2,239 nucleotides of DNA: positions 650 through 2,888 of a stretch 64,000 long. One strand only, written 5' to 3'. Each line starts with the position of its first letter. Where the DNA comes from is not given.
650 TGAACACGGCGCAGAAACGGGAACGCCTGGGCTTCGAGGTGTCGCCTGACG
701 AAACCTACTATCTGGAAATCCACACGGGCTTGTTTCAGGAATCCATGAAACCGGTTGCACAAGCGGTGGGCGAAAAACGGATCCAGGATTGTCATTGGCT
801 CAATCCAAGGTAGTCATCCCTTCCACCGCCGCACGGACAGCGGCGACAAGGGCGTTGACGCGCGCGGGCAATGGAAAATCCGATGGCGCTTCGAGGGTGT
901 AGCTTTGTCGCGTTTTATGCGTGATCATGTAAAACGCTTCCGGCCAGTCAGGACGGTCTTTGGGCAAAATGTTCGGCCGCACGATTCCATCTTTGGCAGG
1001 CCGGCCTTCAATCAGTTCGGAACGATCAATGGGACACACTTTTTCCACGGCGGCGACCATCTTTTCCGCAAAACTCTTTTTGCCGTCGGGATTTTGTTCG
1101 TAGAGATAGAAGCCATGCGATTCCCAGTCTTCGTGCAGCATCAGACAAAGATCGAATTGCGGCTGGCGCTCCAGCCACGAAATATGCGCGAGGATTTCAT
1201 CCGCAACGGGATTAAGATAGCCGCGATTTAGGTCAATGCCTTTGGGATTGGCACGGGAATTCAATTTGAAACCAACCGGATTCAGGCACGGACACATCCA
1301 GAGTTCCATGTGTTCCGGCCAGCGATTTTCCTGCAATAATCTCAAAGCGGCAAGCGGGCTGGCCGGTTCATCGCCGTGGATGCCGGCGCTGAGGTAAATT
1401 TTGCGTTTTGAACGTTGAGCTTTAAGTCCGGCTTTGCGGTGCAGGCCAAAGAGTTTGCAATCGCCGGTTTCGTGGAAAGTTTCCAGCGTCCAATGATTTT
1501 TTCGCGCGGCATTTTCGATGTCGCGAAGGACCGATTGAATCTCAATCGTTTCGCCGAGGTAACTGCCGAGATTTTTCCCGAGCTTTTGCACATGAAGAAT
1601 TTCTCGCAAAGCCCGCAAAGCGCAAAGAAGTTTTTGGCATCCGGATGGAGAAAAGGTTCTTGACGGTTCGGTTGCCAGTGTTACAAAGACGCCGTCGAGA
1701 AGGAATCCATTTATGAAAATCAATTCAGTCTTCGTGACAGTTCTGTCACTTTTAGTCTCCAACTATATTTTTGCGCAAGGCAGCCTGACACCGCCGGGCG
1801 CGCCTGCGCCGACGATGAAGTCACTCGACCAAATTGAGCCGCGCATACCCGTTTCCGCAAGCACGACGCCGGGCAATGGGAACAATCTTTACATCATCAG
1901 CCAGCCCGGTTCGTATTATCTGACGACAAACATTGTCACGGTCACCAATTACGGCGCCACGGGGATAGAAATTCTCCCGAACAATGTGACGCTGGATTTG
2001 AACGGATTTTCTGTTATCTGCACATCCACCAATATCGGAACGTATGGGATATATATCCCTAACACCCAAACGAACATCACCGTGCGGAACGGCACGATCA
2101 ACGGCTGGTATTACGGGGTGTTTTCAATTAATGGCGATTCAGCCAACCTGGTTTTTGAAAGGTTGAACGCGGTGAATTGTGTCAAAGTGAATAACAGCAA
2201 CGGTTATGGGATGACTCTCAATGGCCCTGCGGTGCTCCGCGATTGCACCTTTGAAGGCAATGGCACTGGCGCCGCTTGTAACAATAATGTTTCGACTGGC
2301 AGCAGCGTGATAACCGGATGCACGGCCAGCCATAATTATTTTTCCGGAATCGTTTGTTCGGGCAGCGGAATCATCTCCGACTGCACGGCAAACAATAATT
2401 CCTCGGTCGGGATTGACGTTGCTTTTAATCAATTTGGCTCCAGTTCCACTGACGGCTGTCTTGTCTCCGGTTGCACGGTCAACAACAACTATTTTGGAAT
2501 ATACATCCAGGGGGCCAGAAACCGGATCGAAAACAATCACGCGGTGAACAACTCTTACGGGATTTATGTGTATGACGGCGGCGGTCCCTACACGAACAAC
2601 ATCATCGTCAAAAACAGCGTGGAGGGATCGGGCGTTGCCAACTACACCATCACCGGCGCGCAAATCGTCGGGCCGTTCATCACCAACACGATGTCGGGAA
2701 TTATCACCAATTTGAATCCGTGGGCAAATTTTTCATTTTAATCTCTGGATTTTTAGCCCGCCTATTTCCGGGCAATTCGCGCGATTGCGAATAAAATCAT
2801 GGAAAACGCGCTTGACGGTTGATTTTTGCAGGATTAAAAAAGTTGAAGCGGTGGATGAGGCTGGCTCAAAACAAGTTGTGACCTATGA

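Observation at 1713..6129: Tandem cluster of three beta-helix paralogs sharing a conserved leader and C-terminal tail, plus a fourth repeat protein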

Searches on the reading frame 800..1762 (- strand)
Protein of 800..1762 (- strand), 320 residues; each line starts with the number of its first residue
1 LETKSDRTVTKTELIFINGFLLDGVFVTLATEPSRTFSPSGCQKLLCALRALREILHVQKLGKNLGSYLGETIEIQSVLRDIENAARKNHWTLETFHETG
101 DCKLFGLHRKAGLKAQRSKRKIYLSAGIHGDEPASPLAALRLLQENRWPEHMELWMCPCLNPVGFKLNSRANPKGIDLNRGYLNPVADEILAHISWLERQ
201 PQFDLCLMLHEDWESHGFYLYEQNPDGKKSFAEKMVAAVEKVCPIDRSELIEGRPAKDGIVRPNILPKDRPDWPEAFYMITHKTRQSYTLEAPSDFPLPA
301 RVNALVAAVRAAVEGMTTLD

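Call 58: search_protein_families(library=pfam, proteins=[window:800-1762:-], max_evalue=0.01)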
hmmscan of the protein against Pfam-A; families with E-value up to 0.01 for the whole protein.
window:800-1762:- (320 aa): 3 families
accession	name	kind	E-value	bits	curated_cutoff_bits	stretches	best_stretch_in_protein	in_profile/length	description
PF24827.1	AstE_AspA_cat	-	2.2e-07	31.1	25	1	120-183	3-65/192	Succinylglutamate desuccinylase/Aspartoacylase catalytic domain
PF00246.29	Peptidase_M14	-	9.5e-05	22.6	21.6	1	114-182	41-133/286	Zinc carboxypeptidase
PF10994.13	DUF2817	-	0.00047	20.2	23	1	113-184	45-120/341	Protein of unknown function (DUF2817)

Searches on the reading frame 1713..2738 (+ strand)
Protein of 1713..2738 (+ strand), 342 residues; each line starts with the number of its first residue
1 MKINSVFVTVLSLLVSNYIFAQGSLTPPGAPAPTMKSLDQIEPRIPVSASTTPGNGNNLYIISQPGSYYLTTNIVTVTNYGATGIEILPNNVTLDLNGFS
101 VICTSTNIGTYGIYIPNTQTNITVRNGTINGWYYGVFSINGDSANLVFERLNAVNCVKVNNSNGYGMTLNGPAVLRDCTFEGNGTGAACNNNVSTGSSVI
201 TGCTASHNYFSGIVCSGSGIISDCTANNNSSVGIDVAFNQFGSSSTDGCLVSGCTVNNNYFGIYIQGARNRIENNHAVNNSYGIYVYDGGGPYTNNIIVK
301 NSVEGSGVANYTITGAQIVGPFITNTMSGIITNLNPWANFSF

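Call 4: search_protein_families(library=pfam, proteins=[window:1713-2738:+], max_evalue=1)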
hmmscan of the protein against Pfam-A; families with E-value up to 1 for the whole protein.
window:1713-2738:+ (342 aa): 2 families
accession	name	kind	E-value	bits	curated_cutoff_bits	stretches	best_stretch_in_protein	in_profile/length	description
PF13229.12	Beta_helix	-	5.2e-13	49.4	25.9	2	246-310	77-144/158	Right handed beta helix region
PF13667.11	ThiC-associated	-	0.2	12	27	1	275-297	35-57/81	ThiC-associated domain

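Call 5: search_protein_families(library=ncbifam, proteins=[window:1713-2738:+], max_evalue=1)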
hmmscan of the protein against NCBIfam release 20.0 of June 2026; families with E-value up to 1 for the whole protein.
window:1713-2738:+ (342 aa): 1 family
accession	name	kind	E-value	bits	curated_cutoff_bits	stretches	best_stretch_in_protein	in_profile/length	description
TIGR03804.1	para_beta_helix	repeat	5.6e-09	35.6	19.45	3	245-282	6-44/44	parallel beta-helix repeat protein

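Call 22: search_protein_families(library=phrogs, proteins=[window:1713-2738:+], max_evalue=0.1)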
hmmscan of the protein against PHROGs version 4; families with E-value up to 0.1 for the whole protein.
window:1713-2738:+ (342 aa): 1 family
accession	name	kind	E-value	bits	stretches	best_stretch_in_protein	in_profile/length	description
phrog_11087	-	lysis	0.034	15.3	0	80-122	28-70/98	holin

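Call 74: search_protein_families(library=padloc, proteins=[window:1713-2738:+], max_evalue=0.01)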
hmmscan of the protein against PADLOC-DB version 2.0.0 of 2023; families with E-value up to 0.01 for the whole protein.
window:1713-2738:+ (342 aa): 0 families

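Call 75: list_cluster_members(proteins=[window:1713-2738:+, P0001, P0053, P0121])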
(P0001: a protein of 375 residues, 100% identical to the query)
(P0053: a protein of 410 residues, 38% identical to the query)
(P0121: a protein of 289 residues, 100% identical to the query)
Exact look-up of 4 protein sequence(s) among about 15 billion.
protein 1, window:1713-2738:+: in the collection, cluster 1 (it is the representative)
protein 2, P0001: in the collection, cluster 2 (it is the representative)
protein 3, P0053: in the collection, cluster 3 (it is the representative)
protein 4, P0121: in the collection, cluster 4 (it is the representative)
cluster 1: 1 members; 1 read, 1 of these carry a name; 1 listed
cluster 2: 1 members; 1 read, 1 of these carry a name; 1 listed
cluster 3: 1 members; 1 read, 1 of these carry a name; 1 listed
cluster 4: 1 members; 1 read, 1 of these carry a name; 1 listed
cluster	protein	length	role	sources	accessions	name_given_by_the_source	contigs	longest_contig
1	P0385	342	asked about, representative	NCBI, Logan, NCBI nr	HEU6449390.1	MAG TPA: right-handed parallel beta-helix repeat-containing protein [Verrucomicrobiae ... | right-handed parallel beta-helix repeat-containing protein [Verrucomicrobiae bacterium]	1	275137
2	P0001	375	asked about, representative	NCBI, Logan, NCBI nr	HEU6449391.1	MAG TPA: right-handed parallel beta-helix repeat-containing protein [Verrucomicrobiae ... | right-handed parallel beta-helix repeat-containing protein [Verrucomicrobiae bacterium]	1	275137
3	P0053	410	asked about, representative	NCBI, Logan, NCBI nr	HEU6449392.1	MAG TPA: right-handed parallel beta-helix repeat-containing protein [Verrucomicrobiae ... | right-handed parallel beta-helix repeat-containing protein [Verrucomicrobiae bacterium]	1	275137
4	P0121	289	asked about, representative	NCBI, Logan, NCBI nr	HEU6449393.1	MAG TPA: thrombospondin type 3 repeat-containing protein [Verrucomicrobiae bacterium] | thrombospondin type 3 repeat-containing protein [Verrucomicrobiae bacterium]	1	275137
